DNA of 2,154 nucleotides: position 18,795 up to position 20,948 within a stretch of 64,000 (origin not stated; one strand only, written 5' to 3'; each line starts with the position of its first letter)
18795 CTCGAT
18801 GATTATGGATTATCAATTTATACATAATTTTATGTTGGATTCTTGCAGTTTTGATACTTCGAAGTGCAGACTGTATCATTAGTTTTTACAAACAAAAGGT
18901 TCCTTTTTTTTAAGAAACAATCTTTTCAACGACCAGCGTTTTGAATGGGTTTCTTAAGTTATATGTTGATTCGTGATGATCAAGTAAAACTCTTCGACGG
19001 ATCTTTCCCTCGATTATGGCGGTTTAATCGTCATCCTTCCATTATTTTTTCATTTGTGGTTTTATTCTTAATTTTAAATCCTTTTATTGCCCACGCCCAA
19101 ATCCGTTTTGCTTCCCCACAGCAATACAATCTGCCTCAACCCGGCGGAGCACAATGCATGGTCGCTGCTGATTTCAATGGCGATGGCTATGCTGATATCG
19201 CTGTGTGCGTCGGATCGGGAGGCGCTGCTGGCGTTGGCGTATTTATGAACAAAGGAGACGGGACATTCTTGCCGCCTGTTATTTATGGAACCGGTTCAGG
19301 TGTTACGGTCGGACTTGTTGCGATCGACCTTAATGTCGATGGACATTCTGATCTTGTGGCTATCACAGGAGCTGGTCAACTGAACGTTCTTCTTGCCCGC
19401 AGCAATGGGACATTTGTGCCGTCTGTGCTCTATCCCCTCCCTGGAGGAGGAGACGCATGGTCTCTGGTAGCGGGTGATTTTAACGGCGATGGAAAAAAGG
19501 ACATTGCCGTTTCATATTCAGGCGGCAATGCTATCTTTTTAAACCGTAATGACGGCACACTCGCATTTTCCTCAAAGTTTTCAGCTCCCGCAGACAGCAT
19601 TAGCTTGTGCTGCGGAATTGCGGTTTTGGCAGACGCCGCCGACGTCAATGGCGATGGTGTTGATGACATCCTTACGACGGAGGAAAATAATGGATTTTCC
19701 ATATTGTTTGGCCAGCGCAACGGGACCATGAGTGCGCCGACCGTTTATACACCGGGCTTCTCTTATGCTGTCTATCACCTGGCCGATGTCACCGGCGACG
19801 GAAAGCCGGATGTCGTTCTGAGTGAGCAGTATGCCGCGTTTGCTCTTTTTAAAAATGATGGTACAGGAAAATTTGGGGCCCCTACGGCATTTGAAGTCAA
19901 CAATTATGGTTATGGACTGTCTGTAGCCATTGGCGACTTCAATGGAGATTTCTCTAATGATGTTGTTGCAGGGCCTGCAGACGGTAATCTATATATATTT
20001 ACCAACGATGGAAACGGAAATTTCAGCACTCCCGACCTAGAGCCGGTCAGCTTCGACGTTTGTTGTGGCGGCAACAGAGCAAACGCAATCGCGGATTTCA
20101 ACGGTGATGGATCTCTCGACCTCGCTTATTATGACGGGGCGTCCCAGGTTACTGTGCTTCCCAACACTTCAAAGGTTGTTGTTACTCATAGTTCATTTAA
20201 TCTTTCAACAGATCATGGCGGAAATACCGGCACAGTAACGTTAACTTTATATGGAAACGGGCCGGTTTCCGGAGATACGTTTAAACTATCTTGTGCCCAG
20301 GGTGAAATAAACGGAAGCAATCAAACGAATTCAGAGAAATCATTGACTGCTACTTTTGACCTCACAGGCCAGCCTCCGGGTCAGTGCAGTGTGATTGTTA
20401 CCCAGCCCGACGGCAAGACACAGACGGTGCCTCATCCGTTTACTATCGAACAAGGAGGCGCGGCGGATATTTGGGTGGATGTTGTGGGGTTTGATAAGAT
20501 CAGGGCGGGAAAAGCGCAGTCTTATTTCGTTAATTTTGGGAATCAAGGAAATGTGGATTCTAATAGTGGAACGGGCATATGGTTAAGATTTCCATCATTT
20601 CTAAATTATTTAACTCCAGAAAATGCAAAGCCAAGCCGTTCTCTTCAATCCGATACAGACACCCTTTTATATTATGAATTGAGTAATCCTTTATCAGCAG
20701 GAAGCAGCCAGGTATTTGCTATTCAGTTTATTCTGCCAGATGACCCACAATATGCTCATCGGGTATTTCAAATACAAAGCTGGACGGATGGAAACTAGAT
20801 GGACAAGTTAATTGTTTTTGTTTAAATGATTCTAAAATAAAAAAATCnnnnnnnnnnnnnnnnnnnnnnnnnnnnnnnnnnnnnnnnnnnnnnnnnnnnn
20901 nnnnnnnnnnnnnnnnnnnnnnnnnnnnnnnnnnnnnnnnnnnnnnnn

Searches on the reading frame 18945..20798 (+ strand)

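Call 61: search_protein_families(library=pfam, proteins=[window:18945-20798:+], max_evalue=0.00001)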
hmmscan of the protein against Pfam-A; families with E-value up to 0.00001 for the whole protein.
window:18945-20798:+ (617 aa): 2 families
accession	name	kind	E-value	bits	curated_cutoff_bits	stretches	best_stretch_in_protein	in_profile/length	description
PF13517.12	FG-GAP_3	-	2.9e-62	207.6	26.9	6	128-189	1-61/61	FG-GAP-like repeat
PF01839.29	FG-GAP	-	2.1e-24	85.4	22.1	1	172-200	3-27/37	FG-GAP repeat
